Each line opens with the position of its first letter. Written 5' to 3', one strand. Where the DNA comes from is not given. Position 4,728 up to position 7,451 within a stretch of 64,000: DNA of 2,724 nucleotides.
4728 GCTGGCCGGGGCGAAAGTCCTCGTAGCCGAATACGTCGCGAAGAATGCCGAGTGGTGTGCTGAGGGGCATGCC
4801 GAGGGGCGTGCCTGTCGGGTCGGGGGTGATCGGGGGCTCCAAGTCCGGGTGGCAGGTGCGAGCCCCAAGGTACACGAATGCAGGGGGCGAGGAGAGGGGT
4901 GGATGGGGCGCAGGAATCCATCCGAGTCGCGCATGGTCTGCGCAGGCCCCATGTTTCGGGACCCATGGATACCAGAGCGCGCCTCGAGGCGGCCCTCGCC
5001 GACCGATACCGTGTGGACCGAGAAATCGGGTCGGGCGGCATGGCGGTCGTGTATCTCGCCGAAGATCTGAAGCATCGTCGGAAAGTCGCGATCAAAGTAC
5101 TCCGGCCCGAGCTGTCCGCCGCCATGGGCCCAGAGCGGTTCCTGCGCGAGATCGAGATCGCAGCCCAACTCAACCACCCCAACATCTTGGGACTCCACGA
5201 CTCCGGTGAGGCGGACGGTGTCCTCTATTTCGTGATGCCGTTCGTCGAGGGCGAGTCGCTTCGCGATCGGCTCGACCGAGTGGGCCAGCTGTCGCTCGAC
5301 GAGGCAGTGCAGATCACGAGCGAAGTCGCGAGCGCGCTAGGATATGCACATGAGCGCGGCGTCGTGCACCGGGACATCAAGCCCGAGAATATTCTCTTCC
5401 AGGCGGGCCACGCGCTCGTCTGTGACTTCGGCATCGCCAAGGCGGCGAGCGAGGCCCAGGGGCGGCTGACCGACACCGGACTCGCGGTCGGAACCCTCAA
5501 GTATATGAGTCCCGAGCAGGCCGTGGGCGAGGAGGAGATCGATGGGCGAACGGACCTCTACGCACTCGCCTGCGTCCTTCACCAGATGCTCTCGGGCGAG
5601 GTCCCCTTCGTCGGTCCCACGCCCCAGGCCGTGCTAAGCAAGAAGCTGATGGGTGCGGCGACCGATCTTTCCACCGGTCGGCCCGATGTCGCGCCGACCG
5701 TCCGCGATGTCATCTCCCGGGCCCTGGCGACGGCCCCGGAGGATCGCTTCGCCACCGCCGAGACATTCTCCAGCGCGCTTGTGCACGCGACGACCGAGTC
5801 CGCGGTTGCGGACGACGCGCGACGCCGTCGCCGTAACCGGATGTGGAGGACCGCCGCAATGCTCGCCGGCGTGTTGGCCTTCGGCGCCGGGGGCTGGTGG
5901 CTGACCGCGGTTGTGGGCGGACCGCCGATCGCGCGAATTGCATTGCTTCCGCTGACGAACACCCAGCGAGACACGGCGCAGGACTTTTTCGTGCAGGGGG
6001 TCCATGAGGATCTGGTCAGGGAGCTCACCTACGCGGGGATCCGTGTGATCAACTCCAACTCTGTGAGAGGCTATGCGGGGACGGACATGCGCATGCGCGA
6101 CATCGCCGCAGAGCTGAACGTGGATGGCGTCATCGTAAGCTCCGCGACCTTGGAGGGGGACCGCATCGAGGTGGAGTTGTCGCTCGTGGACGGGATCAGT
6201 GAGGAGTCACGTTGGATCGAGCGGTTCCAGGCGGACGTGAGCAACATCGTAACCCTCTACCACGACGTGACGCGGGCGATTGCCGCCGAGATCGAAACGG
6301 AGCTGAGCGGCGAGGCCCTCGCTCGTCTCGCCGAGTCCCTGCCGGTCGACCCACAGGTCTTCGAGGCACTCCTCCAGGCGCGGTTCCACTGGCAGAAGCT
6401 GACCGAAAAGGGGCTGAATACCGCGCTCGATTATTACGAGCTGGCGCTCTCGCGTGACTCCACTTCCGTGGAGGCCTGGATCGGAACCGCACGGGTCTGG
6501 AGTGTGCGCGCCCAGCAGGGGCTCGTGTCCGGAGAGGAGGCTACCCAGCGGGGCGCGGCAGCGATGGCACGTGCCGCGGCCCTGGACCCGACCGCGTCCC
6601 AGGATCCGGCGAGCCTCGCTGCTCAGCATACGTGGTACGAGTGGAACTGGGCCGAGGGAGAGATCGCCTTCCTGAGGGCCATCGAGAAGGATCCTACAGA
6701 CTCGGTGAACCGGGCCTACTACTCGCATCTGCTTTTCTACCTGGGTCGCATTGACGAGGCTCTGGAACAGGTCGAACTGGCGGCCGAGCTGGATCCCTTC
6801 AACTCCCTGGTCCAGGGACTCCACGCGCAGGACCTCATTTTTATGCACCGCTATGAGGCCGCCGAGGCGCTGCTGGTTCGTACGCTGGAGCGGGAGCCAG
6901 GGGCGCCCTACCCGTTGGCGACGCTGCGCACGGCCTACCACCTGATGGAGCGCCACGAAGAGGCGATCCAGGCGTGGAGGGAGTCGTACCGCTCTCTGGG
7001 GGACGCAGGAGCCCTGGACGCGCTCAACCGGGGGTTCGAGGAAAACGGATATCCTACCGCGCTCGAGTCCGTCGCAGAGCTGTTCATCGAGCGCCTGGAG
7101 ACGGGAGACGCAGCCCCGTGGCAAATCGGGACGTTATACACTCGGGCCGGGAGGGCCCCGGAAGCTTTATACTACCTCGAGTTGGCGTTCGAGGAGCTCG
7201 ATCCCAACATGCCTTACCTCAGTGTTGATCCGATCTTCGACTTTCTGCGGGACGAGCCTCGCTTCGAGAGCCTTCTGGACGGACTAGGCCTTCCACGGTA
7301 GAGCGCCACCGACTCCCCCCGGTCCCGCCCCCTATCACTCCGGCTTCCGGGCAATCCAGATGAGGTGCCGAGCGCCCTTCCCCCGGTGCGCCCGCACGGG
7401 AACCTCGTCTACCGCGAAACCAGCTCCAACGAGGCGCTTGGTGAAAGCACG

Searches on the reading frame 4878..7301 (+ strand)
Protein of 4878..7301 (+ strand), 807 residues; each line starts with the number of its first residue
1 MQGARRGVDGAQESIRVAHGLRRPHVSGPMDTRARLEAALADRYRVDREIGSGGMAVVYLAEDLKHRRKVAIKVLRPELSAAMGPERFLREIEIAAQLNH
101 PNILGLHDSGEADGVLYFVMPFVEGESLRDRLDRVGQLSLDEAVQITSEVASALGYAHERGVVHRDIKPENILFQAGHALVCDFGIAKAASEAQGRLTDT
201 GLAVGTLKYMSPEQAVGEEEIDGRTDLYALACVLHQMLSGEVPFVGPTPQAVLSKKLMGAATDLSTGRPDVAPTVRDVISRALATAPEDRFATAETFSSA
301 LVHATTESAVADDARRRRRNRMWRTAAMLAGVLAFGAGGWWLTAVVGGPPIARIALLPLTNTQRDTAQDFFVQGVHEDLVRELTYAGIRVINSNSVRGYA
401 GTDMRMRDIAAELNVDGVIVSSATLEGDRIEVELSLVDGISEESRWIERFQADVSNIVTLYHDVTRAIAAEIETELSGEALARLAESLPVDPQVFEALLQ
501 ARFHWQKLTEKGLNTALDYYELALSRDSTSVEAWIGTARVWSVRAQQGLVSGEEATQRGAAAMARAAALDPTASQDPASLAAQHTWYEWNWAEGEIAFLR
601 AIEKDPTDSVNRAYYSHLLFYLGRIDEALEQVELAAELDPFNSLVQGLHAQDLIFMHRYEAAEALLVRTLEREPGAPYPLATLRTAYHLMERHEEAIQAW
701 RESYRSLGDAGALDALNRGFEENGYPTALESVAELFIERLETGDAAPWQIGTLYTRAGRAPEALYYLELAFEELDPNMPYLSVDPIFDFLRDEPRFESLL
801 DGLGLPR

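Call 63: search_protein_families(library=pfam, proteins=[window:4878-7301:+], max_evalue=0.0001)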
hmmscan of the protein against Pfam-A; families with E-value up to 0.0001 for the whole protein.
window:4878-7301:+ (807 aa): 8 families
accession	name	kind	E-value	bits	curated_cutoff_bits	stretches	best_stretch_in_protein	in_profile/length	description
PF00069.31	Pkinase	-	2.6e-51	175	31.7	1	44-298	1-259/263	Protein kinase domain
PF07714.23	PK_Tyr_Ser-Thr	-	1.1e-30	107.3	23.1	1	46-292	3-250/258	Protein tyrosine and serine/threonine kinase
PF00515.34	TPR_1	-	6.8e-07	29.3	27.8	0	618-642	10-34/34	Tetratricopeptide repeat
PF14559.12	TPR_19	-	1.2e-06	29.2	25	0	600-651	16-67/68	Tetratricopeptide repeat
PF13431.12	TPR_17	-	1.3e-05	25.5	24.4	0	597-630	1-34/34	Tetratricopeptide repeat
PF07719.23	TPR_2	-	1.9e-05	24.9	27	0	616-641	8-33/34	Tetratricopeptide repeat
PF03109.22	ABC1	-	4.3e-05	23.2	22.9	0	50-83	38-70/244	ABC1 atypical kinase-like domain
PF01636.29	APH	-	7.7e-05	23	23.2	0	50-154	5-104/239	Phosphotransferase enzyme family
